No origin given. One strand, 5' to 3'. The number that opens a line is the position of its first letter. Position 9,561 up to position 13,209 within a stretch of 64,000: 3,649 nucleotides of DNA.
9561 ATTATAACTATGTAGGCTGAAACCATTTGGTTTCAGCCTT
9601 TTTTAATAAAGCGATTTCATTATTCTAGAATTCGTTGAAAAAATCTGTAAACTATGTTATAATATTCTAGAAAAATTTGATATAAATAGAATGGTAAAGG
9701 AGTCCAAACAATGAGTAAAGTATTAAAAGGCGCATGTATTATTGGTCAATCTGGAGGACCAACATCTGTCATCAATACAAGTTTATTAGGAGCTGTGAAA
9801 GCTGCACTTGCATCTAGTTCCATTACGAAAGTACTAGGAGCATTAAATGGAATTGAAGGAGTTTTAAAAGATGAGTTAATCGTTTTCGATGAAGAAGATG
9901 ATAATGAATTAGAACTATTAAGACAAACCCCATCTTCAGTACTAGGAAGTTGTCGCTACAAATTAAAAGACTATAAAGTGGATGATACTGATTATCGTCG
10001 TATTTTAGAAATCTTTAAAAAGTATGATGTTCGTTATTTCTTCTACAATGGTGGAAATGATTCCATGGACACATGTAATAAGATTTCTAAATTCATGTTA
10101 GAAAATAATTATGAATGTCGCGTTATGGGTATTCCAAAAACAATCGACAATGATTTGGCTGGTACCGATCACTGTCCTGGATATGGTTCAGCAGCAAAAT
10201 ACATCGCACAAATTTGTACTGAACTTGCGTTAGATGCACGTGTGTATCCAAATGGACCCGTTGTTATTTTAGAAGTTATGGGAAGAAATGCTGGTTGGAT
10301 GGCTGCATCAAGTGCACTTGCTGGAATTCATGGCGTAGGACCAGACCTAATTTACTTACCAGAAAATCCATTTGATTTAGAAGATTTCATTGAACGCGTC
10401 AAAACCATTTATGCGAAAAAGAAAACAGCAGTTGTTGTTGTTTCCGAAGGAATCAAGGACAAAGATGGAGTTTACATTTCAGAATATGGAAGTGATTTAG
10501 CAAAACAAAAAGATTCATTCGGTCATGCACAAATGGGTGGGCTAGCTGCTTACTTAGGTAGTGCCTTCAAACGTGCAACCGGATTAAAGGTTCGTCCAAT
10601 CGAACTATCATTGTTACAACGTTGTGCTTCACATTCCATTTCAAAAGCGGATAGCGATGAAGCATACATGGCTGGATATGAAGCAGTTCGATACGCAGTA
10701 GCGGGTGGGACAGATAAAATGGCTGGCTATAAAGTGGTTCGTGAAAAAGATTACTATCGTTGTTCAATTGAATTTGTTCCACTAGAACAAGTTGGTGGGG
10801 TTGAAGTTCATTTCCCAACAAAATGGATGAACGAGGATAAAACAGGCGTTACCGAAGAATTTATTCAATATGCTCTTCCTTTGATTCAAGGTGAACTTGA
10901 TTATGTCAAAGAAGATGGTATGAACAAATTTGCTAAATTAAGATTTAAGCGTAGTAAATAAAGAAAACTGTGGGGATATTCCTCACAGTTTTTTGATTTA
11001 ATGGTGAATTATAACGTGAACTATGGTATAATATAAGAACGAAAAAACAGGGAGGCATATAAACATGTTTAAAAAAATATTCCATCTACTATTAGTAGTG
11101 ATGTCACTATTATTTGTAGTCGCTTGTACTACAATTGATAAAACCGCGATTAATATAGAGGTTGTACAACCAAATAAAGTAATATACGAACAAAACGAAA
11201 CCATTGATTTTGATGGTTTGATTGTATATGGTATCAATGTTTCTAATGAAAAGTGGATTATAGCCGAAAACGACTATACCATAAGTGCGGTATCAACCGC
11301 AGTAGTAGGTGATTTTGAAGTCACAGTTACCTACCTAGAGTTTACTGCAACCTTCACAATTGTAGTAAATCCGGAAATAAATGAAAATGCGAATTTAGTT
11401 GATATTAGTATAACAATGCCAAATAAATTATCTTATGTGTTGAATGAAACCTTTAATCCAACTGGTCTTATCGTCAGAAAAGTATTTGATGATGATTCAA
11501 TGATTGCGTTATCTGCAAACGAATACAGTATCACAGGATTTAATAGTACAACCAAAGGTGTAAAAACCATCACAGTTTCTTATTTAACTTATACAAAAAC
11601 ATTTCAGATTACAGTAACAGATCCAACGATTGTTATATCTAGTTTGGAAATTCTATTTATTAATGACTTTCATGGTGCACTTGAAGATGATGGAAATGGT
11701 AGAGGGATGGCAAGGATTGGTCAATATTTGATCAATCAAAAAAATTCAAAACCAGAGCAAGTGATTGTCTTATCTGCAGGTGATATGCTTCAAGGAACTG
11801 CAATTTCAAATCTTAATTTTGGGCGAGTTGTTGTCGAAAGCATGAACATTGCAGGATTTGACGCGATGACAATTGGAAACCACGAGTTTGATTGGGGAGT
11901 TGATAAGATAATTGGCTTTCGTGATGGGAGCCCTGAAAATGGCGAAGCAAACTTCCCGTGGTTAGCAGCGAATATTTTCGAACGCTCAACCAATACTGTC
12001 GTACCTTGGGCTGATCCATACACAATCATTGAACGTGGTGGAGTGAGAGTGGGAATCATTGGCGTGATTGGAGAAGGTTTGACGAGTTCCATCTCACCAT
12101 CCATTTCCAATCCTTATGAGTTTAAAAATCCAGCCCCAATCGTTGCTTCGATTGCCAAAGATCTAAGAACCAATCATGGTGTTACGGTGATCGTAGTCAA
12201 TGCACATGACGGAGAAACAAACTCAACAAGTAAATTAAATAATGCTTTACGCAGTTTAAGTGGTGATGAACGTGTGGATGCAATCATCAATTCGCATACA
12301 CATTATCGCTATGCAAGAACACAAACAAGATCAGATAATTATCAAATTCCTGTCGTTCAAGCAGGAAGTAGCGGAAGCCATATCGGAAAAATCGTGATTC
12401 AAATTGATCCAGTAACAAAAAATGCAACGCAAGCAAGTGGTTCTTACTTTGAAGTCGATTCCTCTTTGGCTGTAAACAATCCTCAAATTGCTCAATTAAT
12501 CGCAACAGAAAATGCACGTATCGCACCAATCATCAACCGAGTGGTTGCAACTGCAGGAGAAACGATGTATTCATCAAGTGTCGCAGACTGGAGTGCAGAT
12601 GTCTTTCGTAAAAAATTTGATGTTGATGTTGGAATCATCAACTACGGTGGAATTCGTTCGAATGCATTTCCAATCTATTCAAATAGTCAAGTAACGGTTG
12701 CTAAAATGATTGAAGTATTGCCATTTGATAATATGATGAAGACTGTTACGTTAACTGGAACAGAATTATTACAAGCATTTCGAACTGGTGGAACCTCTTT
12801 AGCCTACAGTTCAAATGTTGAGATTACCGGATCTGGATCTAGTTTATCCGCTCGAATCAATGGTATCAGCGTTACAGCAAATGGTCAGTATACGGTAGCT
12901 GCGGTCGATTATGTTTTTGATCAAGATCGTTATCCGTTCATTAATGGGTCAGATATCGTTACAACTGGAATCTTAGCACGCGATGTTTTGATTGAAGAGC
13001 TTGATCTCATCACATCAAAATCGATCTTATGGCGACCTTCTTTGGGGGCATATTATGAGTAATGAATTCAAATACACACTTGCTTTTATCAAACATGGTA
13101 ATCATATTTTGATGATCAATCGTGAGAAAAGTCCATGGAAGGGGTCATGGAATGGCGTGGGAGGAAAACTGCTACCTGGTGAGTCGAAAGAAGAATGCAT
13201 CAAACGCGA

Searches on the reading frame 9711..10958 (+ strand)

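Call 70: search_protein_families(library=pfam, proteins=[window:9711-10958:+], max_evalue=0.00001)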
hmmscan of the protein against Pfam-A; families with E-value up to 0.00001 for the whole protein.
window:9711-10958:+ (416 aa): 1 family
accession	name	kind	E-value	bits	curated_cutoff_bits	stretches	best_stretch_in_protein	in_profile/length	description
PF00365.25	PFK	-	3e-59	201.1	30.9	1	9-293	2-272/277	Phosphofructokinase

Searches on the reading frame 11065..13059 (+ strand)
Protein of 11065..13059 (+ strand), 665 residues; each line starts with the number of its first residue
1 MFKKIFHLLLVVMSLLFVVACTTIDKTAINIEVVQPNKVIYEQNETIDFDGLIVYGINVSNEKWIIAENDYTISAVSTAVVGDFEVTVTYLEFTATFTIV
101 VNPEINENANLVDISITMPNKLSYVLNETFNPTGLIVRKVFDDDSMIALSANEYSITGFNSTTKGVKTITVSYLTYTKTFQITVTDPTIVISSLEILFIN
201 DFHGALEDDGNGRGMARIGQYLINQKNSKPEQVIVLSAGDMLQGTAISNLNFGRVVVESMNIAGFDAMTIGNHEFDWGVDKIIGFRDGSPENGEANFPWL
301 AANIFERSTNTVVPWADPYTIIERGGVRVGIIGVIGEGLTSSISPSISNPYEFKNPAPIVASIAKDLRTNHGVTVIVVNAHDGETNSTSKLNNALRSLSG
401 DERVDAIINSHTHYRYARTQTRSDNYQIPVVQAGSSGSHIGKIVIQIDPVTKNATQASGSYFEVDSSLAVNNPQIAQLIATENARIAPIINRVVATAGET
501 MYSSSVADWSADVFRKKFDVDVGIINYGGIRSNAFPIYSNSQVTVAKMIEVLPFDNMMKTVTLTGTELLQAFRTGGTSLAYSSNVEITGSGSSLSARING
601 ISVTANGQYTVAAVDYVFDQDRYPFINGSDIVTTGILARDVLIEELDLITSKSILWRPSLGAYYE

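Call 70: search_protein_families(library=pfam, proteins=[window:11065-13059:+], max_evalue=0.00001)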
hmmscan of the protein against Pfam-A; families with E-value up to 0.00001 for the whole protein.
window:11065-13059:+ (665 aa): 3 families
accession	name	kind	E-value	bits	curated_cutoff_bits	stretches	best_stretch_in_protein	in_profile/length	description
PF07523.18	Big_3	-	6.5e-16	58.8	21.2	1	119-184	3-68/68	Bacterial Ig-like domain (group 3)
PF02872.23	5_nucleotid_C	-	1.7e-15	57.9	23.6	1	503-620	21-150/158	5'-nucleotidase, C-terminal domain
PF00149.33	Metallophos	-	6.2e-09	37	21.5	1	196-414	3-190/191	Calcineurin-like phosphoesterase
